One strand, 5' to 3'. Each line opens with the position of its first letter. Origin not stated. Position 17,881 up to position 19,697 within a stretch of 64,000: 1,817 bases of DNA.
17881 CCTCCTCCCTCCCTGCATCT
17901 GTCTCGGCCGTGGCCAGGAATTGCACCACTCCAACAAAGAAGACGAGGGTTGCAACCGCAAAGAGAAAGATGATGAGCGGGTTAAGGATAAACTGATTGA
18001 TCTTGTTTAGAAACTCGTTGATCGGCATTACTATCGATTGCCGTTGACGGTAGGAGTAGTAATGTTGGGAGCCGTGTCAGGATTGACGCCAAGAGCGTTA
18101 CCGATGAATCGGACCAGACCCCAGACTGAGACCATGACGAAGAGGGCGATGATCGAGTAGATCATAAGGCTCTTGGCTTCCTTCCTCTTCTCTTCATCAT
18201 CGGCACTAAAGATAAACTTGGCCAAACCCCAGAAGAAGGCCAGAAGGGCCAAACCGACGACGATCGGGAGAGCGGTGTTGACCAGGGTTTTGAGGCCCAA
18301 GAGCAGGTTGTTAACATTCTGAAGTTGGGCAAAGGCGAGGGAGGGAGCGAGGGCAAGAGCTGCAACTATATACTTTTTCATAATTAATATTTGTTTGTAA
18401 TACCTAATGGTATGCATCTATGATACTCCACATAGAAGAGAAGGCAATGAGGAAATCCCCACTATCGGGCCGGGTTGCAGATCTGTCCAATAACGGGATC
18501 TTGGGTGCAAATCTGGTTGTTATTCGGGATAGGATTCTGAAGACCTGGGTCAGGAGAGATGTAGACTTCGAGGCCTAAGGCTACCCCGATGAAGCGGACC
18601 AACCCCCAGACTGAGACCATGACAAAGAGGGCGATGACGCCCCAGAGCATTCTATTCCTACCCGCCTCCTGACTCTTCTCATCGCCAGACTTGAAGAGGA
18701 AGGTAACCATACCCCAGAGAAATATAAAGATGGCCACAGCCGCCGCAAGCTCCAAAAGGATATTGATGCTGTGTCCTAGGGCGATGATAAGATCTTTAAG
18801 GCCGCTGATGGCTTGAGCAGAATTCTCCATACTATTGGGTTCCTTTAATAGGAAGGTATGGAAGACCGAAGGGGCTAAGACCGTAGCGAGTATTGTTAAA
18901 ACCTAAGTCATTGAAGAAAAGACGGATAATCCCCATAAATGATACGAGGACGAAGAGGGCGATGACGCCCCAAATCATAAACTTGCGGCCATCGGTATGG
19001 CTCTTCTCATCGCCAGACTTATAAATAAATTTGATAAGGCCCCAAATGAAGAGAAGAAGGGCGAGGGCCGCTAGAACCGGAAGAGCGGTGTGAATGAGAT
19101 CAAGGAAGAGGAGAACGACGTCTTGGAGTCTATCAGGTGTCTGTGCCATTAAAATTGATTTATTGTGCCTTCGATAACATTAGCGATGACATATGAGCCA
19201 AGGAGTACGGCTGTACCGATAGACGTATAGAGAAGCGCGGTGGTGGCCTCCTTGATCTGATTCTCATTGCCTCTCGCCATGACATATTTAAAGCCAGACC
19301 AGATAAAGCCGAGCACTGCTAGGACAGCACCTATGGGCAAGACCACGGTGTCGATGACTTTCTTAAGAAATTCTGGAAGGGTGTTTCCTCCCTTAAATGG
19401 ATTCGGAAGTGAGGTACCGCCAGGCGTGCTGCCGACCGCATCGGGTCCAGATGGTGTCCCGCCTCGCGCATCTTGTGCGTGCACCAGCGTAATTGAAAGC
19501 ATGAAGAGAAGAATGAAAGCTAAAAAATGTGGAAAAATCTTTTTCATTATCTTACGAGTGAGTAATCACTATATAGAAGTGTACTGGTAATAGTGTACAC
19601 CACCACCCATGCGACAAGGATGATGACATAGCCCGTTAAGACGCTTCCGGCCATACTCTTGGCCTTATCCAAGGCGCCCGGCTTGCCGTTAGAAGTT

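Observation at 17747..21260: Tandem array of six divergent VirB2/TrbC-like two-helix pilin-family genes adjacent to an orphan solute-binding protein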

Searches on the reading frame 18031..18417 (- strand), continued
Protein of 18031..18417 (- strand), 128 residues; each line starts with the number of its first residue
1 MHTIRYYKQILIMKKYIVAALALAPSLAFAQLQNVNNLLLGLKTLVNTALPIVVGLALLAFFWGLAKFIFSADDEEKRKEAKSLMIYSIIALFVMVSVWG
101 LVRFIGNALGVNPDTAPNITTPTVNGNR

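Call 46: search_solved_structures(query=A4, max_evalue=10, show_alignments=2)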
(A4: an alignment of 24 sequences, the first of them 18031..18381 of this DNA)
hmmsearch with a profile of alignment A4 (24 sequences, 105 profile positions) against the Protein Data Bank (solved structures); distinct sequences matched with E-value up to 10: 26.
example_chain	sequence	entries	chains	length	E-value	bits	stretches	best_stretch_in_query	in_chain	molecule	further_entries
8yq5_E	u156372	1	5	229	0.065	16.4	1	25-85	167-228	de novo designed ion channel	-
4kjr_A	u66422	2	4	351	0.11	15.7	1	29-92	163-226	cation exchanger YfkE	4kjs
7rmx_A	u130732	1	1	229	0.25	14.5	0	31-66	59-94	Tunable symmetric protein, D_3_212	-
9ivk_A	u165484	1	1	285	0.31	14.3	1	25-91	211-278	HBC599 membrane protein binder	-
8evm_A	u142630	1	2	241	0.33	14.2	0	29-87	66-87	Chlorophyll dimer protein designs, Special Pair 3 (SP3x)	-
1ehk_A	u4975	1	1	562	0.53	13.5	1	27-62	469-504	BA3-TYPE CYTOCHROME-C OXIDASE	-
1xme_A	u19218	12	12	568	0.54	13.5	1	27-62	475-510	Cytochrome c oxidase polypeptide I | Cytochrome c oxidase subunit 1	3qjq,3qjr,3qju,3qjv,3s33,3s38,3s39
2qpd_A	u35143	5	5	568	0.54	13.5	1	27-62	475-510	Cytochrome c oxidase subunit 1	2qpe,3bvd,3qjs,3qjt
4fa7_A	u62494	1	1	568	0.54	13.5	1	27-62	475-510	Cytochrome c oxidase subunit 1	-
4faa_A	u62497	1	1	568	0.54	13.5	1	27-62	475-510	Cytochrome c oxidase subunit 1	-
4gp4_A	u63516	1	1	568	0.54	13.5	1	27-62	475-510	Cytochrome c oxidase subunit 1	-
4gp5_A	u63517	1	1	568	0.54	13.5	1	27-62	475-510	Cytochrome c oxidase subunit 1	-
4gp8_A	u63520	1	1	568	0.54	13.5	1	27-62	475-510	Cytochrome c oxidase subunit 1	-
4n4y_A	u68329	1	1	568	0.54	13.5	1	27-62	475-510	Cytochrome c oxidase subunit 1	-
3s8f_A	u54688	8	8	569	0.54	13.5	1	27-62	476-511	Cytochrome c oxidase subunit 1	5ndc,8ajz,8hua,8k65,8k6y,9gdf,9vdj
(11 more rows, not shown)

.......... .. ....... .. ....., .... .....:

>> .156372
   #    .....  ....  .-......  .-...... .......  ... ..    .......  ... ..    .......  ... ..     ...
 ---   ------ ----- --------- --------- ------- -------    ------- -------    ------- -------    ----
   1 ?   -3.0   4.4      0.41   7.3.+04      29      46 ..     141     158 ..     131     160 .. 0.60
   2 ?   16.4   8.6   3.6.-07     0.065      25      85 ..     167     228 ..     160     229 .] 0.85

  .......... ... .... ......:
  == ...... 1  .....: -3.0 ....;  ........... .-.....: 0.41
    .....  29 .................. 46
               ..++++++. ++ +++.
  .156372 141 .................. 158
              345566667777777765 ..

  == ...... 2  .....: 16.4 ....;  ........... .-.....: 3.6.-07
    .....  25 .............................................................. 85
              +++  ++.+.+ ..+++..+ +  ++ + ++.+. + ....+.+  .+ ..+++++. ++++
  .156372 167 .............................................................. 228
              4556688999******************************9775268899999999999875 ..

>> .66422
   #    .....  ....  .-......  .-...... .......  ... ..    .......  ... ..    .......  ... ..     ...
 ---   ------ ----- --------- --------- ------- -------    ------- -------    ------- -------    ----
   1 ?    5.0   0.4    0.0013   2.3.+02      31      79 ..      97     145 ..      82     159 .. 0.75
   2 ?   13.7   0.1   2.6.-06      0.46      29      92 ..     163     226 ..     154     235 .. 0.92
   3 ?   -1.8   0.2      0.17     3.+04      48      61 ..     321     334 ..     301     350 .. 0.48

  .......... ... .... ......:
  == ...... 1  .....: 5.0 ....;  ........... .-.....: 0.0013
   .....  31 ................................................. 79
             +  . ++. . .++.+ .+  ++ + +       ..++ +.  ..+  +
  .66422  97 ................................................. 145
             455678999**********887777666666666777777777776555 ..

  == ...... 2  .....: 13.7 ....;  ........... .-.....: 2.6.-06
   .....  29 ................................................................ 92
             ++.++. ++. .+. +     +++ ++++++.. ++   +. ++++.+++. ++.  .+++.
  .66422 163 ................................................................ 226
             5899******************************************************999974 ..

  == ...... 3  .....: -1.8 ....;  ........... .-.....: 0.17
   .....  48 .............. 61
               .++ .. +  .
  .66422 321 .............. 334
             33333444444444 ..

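Call 75: search_protein_families(library=phrogs, proteins=[window:18031-18381:-], max_evalue=0.01)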
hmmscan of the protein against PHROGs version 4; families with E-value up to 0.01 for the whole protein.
window:18031-18381:- (116 aa): 0 families

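Call 81: predict_structure(alignment_id=A6)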
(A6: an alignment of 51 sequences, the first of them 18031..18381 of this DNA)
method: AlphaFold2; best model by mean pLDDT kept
length: 116 residues; sequences in the alignment: 51
mean_pLDDT: 79.5   pTM: 0.48
mean pLDDT of the five models: 79.5, 75.5, 70.8, 69.9, 67.6
residues with pLDDT >= 90: 27; 70-90: 59; 50-70: 30; < 50: 0
segments of 3 or more residues with pLDDT < 50: none
pLDDT, mean of each block of 10 residues (from residue 1): 72 66 76 85 92 88 87 91 92 81 58 58
secondary structure, 60 per line:
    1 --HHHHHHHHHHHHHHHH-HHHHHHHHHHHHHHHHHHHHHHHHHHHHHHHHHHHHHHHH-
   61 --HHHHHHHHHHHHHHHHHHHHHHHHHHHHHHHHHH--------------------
elements in order: H3-18 H20-59 H63-96

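Call 85: fold_search(model_id=the predicted structure, library=pdb)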
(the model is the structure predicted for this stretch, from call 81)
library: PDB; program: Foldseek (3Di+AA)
matches with E <= 10: 23; with E <= 0.001: 0
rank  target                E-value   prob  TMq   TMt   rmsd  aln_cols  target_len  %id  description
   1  6m3g                  5.7e+00  0.10  0.20  0.09   3.9        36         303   25  Crystal structure of human HPF1 (released 2021-03-03)
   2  4l0r_B                6.7e+00  0.14  0.40  0.61   4.6        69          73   14  Crystal structure of FGF2-interacting protein from Homo sapiens. Northeast Structural Genomics Consortium Target HR902 (released 2013-09-04)
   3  5cth_C                6.7e+00  0.13  0.25  0.15   2.5        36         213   28  The 3.7 A resolution structure of a eukaryotic SWEET transporter (released 2015-10-28)
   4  6tx2                  6.7e+00  0.13  0.25  0.10   2.5        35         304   20  Human HPF1 (released 2020-02-19)
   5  8r2w_A                6.7e+00  0.06  0.22  0.10  10.0        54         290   22  Crystal structure of hydroxyquinol-1,2-dioxygenase from Trametes versicolor (TvHDX1) (released 2024-11-13)
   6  1r4g_MODEL_1_A        7.2e+00  0.21  0.28  0.58   1.0        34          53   18  Solution structure of the Sendai virus protein X C-subdomain (released 2004-03-09)
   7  6x0l_O                7.2e+00  0.15  0.24  0.10   1.9        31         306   22  Bridging of double-strand DNA break activates PARP2/HPF1 to modify chromatin (released 2020-09-16)
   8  6tx3_A                7.2e+00  0.13  0.25  0.10   2.5        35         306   20  HPF1 bound to catalytic fragment of PARP2 (released 2020-02-19)
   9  6x0m_o                7.8e+00  0.12  0.25  0.13   2.6        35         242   20  Bridging of double-strand DNA break activates PARP2/HPF1 to modify chromatin (released 2020-09-16)
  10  6n63                  7.8e+00  0.11  0.39  0.33   6.0        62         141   16  Crystal structure of an Iron binding protein (released 2019-07-17)
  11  6m3h                  7.8e+00  0.11  0.25  0.10   2.5        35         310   17  Crystal structure of mouse HPF1 (released 2021-03-03)
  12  7n1k                  7.8e+00  0.09  0.17  0.31   0.9        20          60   45  Crystal structure of a de novo-designed mini-protein targeting FGFR (released 2022-04-06)
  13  7y6b_A                8.4e+00  0.13  0.29  0.45   1.6        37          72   16  Crystal structure of the EscE/EsaH complex (released 2022-07-20)
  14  4l0r_A                8.4e+00  0.12  0.41  0.61   4.8        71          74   14  Crystal structure of FGF2-interacting protein from Homo sapiens. Northeast Structural Genomics Consortium Target HR902 (released 2013-09-04)
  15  4zey                  9.1e+00  0.15  0.35  0.47   1.4        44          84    9  Crystal structure of a nuclear receptor binding factor 2 MIT domain (NRBF2) from Homo sapiens at 1.50 A resolution (released 2015-05-06)
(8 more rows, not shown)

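Call 93: search_protein_families(library=pfam, alignment_id=A4, max_evalue=0.001)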
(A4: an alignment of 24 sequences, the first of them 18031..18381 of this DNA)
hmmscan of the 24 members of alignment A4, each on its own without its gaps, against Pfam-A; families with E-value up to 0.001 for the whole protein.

A. member 1, window:18031-18381:- (116 aa): 1 family
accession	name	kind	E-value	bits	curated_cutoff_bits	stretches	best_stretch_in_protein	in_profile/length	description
PF18895.5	T4SS_pilin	-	5.3e-13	49.3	26.6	1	32-93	11-71/71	Type IV secretion system pilin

B. families by the number of members that match (of 24 scanned): 2 families
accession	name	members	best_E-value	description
PF18895.5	T4SS_pilin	23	5.3e-13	Type IV secretion system pilin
PF04956.18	TrbC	6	9.1e-07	TrbC/VIRB2 pilin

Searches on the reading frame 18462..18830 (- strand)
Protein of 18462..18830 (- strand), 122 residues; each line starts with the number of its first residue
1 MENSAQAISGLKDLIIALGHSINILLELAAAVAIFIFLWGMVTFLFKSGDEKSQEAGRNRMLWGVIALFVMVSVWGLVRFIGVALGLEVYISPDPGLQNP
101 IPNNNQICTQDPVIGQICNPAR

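Call 3: search_protein_families(library=pfam, proteins=[window:18462-18830:-], max_evalue=1)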
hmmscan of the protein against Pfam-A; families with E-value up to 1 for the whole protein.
window:18462-18830:- (122 aa): 5 families
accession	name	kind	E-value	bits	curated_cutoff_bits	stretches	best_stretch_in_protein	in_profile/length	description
PF18895.5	T4SS_pilin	-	2.1e-09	37.7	26.6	1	25-81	16-71/71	Type IV secretion system pilin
PF02673.24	BacA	-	0.012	15.7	33.4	1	21-78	40-101/257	Bacitracin resistance protein BacA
PF00520.37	Ion_trans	-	0.029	14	25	1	7-74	111-187/241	Ion transport protein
PF07916.16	TraG_N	-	0.51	9.7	36.1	1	27-72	29-71/462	TraG-like protein, N-terminal region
PF12750.12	Maff2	-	0.73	10.2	27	0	1-23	1-23/70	Maff2 family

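Call 4: search_protein_families(library=ncbifam, proteins=[window:18462-18830:-], max_evalue=1)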
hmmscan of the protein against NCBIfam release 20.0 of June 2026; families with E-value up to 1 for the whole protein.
window:18462-18830:- (122 aa): 1 family
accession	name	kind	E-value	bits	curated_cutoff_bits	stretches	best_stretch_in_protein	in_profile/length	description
NF045849.1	ICE_MMCAP2_0565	equivalog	4.9e-06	26.1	40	1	14-81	5-76/80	Mbov_0395 family pilin-like conjugal transfer protein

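Call 75: search_protein_families(library=phrogs, proteins=[window:18462-18830:-], max_evalue=0.01)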
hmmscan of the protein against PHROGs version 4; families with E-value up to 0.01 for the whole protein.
window:18462-18830:- (122 aa): 0 families

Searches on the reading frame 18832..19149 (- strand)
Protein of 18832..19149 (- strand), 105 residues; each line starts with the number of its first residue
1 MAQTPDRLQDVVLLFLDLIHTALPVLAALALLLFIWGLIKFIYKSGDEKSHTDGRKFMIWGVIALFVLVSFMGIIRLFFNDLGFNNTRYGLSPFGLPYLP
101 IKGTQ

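Call 3: search_protein_families(library=pfam, proteins=[window:18832-19149:-], max_evalue=1)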
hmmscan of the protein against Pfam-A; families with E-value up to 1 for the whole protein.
window:18832-19149:- (105 aa): 5 families
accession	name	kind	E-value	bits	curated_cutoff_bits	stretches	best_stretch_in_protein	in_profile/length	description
PF18895.5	T4SS_pilin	-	2.7e-06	27.8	26.6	1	23-78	17-71/71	Type IV secretion system pilin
PF24284.1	DUF7472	-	0.017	15.7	27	1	25-78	12-62/65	Family of unknown function (DUF7472)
PF05478.16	Prominin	-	0.066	11.7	34.3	1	25-83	432-490/799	Prominin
PF20153.4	DUF6535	-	0.081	13.2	23.9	1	16-43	149-176/177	Family of unknown function (DUF6535)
PF07916.16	TraG_N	-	0.12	11.8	36.1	1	27-81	32-84/462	TraG-like protein, N-terminal region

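Call 4: search_protein_families(library=ncbifam, proteins=[window:18832-19149:-], max_evalue=1)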
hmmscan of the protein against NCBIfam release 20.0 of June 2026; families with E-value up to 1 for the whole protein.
window:18832-19149:- (105 aa): 3 families
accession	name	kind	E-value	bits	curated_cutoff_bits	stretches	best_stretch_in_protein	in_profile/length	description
NF045849.1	ICE_MMCAP2_0565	equivalog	8.5e-05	22.2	40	1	20-79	18-77/80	Mbov_0395 family pilin-like conjugal transfer protein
NF038354.1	trnsprt_adja_43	subfamily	0.035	14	40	0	57-81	6-27/39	putative transporter small subunit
TIGR03943.1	TIGR03943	equivalog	0.083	12.3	88.8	1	23-72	14-68/221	TIGR03943 family putative permease subunit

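Call 75: search_protein_families(library=phrogs, proteins=[window:18832-19149:-], max_evalue=0.01)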
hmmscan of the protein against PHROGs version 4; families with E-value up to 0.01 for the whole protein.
window:18832-19149:- (105 aa): 1 family
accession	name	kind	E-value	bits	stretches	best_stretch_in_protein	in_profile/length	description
phrog_14087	-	unknown function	0.0089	17.4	0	28-76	22-71/79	-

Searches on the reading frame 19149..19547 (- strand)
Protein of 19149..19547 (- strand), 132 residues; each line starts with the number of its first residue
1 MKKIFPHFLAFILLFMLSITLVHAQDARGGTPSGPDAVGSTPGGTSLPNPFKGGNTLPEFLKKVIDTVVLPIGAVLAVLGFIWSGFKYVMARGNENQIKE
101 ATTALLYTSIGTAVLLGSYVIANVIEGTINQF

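Call 3: search_protein_families(library=pfam, proteins=[window:19149-19547:-], max_evalue=1)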
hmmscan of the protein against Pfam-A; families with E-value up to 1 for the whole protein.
window:19149-19547:- (132 aa): 2 families
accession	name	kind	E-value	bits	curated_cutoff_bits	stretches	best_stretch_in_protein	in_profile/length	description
PF18895.5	T4SS_pilin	-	1.1e-07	32.3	26.6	1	67-125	14-71/71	Type IV secretion system pilin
PF04956.18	TrbC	-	9.1e-07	29.5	27.9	1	58-123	38-96/98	TrbC/VIRB2 pilin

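Call 4: search_protein_families(library=ncbifam, proteins=[window:19149-19547:-], max_evalue=1)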
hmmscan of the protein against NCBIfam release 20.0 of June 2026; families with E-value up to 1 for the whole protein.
window:19149-19547:- (132 aa): 1 family
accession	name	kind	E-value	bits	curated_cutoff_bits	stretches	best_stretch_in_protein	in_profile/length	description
NF045849.1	ICE_MMCAP2_0565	equivalog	7.2e-06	25.6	40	1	67-129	18-80/80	Mbov_0395 family pilin-like conjugal transfer protein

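Call 75: search_protein_families(library=phrogs, proteins=[window:19149-19547:-], max_evalue=0.01)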
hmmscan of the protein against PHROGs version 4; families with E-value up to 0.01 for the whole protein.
window:19149-19547:- (132 aa): 0 families
